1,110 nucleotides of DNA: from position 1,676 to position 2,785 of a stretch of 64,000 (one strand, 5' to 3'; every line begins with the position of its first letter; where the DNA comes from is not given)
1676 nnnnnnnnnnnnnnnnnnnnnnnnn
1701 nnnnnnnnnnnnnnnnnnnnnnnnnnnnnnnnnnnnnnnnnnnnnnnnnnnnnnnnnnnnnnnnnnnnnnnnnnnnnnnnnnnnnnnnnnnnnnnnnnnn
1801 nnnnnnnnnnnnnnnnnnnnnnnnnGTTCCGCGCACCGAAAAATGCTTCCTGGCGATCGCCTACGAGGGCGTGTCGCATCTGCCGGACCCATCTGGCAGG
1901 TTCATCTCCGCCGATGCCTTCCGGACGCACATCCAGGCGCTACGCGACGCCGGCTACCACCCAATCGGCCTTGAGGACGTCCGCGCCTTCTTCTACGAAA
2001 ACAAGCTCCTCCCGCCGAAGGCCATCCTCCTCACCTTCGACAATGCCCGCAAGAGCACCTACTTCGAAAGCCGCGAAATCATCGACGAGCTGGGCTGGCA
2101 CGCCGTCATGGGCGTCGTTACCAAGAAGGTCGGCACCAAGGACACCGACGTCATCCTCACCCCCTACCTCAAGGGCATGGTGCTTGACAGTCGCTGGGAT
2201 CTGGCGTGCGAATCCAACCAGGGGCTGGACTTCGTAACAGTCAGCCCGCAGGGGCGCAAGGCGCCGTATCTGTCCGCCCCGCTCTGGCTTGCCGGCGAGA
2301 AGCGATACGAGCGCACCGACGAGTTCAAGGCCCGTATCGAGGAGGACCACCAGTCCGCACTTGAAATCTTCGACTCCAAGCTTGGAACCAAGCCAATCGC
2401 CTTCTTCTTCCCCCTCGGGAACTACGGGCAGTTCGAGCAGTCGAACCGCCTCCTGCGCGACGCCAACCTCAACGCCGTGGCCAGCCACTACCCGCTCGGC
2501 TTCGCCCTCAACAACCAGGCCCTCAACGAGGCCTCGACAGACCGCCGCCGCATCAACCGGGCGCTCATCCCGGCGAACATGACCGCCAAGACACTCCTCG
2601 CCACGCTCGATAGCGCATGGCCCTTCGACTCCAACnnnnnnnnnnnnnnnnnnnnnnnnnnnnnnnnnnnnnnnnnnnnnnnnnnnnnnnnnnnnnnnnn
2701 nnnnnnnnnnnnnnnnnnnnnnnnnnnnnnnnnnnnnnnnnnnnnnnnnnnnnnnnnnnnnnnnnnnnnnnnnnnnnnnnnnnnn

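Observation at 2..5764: Exopolysaccharide locus A: processive GT2 synthase followed by a 1387-aa anchored protein combining CE4 deacetylase, TIM-barrel, TPR and an acidic Pro/Glu tail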

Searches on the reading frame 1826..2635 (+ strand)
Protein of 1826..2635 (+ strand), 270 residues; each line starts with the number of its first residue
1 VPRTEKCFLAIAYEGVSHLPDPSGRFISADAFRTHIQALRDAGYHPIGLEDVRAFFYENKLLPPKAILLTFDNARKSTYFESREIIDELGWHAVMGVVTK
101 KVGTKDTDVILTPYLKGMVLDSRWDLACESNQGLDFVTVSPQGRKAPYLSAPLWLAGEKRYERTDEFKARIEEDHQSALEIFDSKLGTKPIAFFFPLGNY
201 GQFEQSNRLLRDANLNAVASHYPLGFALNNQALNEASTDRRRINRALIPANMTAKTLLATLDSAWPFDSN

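Call 17: search_solved_structures(query=window:1826-2635:+, max_evalue=0.01, show_alignments=5)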
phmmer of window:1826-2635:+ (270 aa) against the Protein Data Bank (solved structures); distinct sequences matched with E-value up to 0.01: 5.
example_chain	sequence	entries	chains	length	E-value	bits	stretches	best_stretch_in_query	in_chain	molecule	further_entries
5bu6_A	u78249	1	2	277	5.6e-11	45.4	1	36-202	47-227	BpsB (PgaB), Poly-beta-1,6-N-acetyl-D-glucosamine N-deacetylase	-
3vus_A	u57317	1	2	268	1.3e-10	44.1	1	7-200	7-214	Poly-beta-1,6-N-acetyl-D-glucosamine N-deacetylase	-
4f9d_A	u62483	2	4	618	6e-10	42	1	7-200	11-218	Poly-beta-1,6-N-acetyl-D-glucosamine N-deacetylase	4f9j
4u10_A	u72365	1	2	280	4.1e-09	39.3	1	26-249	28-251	Poly-beta-1,6-N-acetyl-D-glucosamine N-deacetylase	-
6dq3_A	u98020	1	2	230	1.3e-05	27.8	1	25-99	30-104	Polysaccharide deacetylase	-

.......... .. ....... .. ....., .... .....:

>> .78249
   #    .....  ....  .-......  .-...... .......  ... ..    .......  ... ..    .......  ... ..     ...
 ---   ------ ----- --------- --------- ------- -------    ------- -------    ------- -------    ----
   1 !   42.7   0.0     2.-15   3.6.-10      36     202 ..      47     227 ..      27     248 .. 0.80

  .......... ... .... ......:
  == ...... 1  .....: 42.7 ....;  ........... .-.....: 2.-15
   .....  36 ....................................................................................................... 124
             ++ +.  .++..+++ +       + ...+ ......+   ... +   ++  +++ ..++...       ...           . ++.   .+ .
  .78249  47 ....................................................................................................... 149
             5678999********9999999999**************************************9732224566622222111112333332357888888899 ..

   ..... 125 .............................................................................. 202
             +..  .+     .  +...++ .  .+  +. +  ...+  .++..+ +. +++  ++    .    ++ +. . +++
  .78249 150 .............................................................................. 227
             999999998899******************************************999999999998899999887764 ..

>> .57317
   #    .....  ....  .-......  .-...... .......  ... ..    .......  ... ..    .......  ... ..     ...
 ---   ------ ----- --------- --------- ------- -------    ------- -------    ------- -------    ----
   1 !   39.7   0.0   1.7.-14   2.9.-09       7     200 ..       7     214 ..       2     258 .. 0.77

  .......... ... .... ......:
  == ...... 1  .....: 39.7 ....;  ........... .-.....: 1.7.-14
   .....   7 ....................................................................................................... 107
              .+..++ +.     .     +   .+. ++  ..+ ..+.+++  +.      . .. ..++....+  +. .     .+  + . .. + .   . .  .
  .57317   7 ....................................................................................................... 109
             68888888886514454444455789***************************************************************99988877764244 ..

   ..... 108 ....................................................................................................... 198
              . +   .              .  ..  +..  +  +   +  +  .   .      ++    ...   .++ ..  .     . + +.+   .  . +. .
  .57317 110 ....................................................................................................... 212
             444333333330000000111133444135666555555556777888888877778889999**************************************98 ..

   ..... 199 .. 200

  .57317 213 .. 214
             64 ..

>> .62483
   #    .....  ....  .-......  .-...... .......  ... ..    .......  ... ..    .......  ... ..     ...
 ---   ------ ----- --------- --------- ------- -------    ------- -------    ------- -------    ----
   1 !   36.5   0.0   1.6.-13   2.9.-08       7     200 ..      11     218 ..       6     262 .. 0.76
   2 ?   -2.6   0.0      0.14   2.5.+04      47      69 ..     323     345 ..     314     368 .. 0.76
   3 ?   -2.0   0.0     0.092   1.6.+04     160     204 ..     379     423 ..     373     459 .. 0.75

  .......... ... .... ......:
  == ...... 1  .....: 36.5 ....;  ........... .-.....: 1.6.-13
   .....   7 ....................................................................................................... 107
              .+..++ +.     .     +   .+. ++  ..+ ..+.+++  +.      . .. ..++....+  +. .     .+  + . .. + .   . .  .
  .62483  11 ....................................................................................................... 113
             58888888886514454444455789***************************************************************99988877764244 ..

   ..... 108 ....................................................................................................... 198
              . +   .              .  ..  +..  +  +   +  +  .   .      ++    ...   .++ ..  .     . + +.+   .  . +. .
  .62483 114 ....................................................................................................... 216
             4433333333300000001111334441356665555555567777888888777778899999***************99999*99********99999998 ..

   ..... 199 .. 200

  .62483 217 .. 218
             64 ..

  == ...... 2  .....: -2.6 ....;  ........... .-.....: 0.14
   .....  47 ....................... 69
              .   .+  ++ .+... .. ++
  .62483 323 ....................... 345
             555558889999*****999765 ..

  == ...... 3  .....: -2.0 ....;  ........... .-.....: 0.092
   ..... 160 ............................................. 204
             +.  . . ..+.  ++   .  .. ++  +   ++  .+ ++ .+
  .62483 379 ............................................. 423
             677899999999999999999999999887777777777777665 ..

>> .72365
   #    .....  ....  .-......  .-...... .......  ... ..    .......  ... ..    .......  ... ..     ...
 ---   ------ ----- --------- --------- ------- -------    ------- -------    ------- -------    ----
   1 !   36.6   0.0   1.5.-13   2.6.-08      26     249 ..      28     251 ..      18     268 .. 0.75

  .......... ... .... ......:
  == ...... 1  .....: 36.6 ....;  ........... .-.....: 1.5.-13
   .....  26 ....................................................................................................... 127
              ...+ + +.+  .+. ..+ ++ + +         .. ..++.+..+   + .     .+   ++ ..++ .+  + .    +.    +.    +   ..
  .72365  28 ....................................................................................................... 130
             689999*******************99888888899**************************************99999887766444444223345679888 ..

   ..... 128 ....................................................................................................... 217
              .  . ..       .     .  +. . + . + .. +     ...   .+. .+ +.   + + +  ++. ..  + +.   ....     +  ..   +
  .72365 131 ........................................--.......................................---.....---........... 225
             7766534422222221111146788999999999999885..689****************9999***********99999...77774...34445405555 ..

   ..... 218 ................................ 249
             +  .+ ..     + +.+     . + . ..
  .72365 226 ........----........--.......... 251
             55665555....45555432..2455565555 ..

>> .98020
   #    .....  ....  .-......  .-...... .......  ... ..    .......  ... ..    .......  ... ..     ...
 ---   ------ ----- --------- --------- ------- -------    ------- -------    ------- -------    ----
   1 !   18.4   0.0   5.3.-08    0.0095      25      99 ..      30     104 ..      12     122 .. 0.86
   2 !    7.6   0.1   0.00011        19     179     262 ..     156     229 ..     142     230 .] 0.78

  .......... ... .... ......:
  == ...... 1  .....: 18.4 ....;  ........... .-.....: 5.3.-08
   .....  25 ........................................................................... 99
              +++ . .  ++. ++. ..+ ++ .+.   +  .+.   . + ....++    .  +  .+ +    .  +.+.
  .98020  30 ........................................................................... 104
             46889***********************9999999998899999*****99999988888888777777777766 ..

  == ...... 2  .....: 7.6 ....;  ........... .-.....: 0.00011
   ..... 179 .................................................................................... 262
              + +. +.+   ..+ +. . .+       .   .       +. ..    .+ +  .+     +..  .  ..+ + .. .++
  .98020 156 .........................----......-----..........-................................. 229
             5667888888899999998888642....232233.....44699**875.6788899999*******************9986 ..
